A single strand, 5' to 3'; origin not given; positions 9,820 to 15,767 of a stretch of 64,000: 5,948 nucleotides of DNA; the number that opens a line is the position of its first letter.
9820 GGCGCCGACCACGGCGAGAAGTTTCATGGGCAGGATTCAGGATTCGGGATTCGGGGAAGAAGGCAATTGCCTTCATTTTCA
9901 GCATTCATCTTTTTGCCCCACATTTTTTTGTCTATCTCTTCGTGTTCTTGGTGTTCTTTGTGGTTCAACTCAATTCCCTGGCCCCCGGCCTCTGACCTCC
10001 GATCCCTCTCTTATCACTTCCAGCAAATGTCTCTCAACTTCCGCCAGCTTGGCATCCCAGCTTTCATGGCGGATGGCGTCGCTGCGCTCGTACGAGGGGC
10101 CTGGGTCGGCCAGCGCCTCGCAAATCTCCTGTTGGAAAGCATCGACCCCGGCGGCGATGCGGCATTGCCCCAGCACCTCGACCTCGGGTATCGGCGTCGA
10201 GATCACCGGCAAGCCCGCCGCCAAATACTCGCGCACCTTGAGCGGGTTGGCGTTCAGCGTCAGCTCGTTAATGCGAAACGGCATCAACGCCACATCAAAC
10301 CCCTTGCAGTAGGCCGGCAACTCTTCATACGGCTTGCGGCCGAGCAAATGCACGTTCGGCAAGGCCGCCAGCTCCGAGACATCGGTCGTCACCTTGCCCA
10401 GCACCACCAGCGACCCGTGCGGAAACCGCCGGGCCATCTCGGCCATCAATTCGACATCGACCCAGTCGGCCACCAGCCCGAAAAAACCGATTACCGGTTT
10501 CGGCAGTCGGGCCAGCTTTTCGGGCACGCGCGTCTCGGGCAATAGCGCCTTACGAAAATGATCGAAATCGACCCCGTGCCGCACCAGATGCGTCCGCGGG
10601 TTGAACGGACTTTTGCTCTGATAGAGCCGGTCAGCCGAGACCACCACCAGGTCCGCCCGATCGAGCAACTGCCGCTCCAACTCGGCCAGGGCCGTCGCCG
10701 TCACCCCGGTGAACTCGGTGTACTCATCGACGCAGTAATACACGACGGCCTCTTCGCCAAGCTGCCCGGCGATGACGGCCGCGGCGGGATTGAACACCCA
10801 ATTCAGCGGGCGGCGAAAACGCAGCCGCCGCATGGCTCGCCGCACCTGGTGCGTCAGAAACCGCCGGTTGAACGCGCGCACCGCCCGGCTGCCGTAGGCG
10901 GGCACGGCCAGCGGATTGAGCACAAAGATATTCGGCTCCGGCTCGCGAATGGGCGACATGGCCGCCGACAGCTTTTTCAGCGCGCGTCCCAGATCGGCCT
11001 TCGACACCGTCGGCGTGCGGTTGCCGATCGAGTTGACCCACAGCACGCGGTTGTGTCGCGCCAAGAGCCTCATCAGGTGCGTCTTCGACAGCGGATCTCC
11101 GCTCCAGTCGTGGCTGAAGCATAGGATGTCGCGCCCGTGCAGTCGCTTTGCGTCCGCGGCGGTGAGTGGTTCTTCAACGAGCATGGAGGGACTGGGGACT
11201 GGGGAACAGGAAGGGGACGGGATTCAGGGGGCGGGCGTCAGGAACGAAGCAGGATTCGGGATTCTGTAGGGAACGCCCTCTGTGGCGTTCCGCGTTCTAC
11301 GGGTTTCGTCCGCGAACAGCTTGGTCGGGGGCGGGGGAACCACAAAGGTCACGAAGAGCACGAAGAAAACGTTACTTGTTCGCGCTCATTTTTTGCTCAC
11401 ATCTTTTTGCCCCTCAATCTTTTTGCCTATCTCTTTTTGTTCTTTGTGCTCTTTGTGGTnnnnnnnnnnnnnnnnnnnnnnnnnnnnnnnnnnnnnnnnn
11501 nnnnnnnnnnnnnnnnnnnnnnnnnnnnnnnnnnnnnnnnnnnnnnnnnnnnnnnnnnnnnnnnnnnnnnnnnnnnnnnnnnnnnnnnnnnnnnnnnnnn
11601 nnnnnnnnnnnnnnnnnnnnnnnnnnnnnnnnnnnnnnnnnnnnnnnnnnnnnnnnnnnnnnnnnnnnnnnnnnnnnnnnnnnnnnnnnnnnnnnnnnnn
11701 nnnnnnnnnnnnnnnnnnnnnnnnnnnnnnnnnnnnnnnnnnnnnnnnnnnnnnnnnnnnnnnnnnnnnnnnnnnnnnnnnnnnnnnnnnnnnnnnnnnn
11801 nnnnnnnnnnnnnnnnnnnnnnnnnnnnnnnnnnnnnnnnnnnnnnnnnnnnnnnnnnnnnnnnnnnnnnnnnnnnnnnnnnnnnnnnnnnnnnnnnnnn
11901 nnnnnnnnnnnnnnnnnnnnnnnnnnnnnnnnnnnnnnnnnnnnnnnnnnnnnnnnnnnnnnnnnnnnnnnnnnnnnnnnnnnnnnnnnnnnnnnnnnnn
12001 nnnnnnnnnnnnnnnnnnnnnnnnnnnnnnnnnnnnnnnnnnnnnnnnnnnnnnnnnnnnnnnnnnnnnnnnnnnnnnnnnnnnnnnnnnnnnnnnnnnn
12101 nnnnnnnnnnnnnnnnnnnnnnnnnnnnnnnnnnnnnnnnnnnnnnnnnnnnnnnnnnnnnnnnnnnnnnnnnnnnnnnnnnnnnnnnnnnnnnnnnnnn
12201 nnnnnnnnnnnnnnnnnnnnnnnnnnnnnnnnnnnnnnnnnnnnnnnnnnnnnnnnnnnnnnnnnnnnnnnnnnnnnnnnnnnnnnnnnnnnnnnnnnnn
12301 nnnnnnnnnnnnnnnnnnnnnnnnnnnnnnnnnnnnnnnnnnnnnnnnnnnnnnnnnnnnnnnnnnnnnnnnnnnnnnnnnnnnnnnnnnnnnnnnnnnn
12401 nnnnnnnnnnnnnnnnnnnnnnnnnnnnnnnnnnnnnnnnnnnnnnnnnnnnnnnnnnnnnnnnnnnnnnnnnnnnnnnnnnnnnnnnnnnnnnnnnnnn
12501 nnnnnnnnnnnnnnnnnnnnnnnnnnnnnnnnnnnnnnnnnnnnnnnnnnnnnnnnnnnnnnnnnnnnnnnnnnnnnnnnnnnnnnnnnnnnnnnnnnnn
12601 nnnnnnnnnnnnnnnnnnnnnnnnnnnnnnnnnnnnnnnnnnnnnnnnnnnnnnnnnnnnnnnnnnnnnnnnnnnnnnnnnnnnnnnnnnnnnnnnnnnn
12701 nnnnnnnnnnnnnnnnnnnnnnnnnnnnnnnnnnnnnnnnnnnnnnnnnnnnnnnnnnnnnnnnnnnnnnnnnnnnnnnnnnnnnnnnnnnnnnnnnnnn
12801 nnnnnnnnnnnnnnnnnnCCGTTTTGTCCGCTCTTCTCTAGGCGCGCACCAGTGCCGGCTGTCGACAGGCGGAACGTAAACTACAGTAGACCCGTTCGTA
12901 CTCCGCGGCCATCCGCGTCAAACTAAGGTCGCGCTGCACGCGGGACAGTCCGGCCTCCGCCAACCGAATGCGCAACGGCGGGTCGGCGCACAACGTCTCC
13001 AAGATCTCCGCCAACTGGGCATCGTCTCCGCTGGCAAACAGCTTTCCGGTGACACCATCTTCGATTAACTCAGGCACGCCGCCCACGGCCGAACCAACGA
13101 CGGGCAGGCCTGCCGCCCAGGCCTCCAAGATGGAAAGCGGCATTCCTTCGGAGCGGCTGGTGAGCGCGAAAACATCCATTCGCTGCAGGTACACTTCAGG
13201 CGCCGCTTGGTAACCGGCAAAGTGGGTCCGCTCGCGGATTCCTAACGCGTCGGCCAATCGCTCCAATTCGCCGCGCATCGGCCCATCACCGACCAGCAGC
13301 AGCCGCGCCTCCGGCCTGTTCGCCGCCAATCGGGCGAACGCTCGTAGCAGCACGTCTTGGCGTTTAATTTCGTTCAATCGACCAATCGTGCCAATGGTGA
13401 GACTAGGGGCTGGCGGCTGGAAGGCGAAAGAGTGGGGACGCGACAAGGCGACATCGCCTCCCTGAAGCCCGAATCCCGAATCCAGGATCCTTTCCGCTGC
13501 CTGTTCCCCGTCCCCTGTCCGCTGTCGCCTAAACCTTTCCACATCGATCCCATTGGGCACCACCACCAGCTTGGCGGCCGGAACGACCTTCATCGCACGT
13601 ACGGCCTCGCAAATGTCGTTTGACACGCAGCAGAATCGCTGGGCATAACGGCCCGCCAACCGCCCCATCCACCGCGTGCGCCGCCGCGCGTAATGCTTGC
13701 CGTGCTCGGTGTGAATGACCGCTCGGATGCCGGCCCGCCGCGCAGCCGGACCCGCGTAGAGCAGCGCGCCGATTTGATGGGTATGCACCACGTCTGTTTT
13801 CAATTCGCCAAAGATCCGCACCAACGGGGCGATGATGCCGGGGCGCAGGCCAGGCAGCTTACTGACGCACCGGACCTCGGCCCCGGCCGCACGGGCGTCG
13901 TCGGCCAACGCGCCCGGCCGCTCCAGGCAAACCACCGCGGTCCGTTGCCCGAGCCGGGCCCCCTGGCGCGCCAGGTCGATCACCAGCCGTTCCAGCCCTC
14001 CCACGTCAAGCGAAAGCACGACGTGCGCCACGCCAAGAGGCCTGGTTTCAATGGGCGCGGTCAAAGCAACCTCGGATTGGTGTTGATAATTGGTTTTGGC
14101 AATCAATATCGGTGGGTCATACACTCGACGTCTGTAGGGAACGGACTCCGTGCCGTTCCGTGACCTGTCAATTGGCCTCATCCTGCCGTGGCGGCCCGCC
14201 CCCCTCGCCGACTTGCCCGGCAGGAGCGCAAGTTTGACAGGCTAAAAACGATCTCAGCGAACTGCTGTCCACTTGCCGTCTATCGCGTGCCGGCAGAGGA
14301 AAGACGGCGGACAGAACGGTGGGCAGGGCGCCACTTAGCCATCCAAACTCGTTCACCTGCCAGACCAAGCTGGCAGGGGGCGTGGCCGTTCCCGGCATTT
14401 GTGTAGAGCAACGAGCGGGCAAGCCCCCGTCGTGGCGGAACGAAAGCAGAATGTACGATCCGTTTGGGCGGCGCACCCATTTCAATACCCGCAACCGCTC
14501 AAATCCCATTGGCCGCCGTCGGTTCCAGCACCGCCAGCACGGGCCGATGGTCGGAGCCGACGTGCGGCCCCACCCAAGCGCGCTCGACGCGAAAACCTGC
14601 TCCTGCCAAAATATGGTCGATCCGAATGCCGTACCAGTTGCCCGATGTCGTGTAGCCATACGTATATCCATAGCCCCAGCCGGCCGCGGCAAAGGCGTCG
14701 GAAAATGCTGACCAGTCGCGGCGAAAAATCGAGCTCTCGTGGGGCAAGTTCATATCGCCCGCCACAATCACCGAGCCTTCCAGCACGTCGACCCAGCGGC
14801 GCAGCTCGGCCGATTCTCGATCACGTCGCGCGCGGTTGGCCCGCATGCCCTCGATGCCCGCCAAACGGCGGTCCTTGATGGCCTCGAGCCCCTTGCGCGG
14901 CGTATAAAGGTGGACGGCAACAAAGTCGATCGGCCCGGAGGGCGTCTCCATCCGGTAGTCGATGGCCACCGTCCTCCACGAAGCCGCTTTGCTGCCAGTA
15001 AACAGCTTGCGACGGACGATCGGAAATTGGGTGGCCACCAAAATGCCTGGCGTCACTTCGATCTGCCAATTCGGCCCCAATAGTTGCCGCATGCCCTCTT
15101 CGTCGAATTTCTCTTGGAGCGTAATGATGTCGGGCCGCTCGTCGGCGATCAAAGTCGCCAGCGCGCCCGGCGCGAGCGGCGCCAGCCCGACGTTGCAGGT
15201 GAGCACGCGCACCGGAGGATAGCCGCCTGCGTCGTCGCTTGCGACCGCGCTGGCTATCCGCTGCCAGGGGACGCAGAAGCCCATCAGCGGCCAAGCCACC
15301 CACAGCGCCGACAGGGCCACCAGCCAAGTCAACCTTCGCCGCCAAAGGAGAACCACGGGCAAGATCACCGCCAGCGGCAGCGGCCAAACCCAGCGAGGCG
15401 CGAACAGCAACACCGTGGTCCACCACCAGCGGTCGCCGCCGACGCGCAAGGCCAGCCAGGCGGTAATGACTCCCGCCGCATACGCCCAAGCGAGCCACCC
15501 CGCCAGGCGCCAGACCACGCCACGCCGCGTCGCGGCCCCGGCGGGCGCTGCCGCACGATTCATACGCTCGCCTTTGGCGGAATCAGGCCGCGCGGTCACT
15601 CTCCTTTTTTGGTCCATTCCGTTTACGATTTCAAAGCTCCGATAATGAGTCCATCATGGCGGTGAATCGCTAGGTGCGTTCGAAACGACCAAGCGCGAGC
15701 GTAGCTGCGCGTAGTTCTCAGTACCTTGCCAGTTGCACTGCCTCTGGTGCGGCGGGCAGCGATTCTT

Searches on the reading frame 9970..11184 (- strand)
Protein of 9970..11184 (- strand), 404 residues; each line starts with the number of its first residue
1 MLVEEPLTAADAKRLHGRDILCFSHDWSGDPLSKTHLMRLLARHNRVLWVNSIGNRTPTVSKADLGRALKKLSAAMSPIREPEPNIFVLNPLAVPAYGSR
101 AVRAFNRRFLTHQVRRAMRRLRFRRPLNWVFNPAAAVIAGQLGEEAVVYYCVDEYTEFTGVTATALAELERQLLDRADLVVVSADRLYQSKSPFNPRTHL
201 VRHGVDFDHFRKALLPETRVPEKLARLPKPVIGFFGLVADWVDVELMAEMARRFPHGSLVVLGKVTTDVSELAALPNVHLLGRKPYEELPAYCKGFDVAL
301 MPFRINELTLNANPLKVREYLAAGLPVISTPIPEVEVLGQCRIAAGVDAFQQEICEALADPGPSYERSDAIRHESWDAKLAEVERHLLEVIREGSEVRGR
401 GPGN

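Call 57: search_protein_families(library=pfam, proteins=[window:9970-11184:-], max_evalue=0.00001)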
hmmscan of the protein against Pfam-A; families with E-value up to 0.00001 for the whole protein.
window:9970-11184:- (404 aa): 2 families
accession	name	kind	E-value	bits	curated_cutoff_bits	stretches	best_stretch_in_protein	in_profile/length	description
PF13692.12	Glyco_trans_1_4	-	2.8e-11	44.3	27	1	230-360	2-142/142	Glycosyl transferases group 1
PF00534.26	Glycos_transf_1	-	5.1e-06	26.6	26.4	0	244-333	30-125/172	Glycosyl transferases group 1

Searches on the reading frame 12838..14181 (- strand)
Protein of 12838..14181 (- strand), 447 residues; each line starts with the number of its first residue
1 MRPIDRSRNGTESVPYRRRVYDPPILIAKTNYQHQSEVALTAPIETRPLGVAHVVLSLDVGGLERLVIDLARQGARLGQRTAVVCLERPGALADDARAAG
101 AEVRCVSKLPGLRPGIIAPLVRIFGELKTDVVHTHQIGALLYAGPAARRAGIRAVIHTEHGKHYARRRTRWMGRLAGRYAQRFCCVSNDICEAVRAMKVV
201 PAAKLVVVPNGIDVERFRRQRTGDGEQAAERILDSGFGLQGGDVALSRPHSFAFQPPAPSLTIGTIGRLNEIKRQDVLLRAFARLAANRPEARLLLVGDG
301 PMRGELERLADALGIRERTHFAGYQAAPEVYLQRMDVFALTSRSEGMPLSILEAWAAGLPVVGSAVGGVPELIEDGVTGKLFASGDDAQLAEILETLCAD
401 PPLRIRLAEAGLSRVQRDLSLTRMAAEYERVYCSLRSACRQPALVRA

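Call 57: search_protein_families(library=pfam, proteins=[window:12838-14181:-], max_evalue=0.00001)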
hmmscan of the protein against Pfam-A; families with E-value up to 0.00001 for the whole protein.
window:12838-14181:- (447 aa): 6 families
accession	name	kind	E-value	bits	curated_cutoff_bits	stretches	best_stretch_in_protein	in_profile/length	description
PF00534.26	Glycos_transf_1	-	6.9e-39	133.6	26.4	1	259-411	14-169/172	Glycosyl transferases group 1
PF13692.12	Glyco_trans_1_4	-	5.9e-38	130.8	27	1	262-400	3-142/142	Glycosyl transferases group 1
PF13439.12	Glyco_transf_4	-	2.1e-28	99.9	28.5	1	60-216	1-170/170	Glycosyltransferase Family 4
PF13579.12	Glyco_trans_4_4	-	2.8e-16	60.7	29.7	1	61-211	1-158/158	Glycosyl transferase 4-like domain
PF20706.3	GT4-conflict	-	3.1e-11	43.3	26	1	60-380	11-327/385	Family 4 Glycosyltransferase in conflict systems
PF13524.12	Glyco_trans_1_2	-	8e-09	36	25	1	281-428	4-142/144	Glycosyl transferase-like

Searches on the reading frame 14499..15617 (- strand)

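Call 57: search_protein_families(library=pfam, proteins=[window:14499-15617:-], max_evalue=0.00001)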
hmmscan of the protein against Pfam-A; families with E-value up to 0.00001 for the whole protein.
window:14499-15617:- (372 aa): 1 family
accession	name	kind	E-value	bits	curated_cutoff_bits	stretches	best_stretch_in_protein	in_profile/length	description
PF03372.29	Exo_endo_phos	-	1.1e-21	78.1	24.5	1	139-357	1-225/225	Endonuclease/Exonuclease/phosphatase family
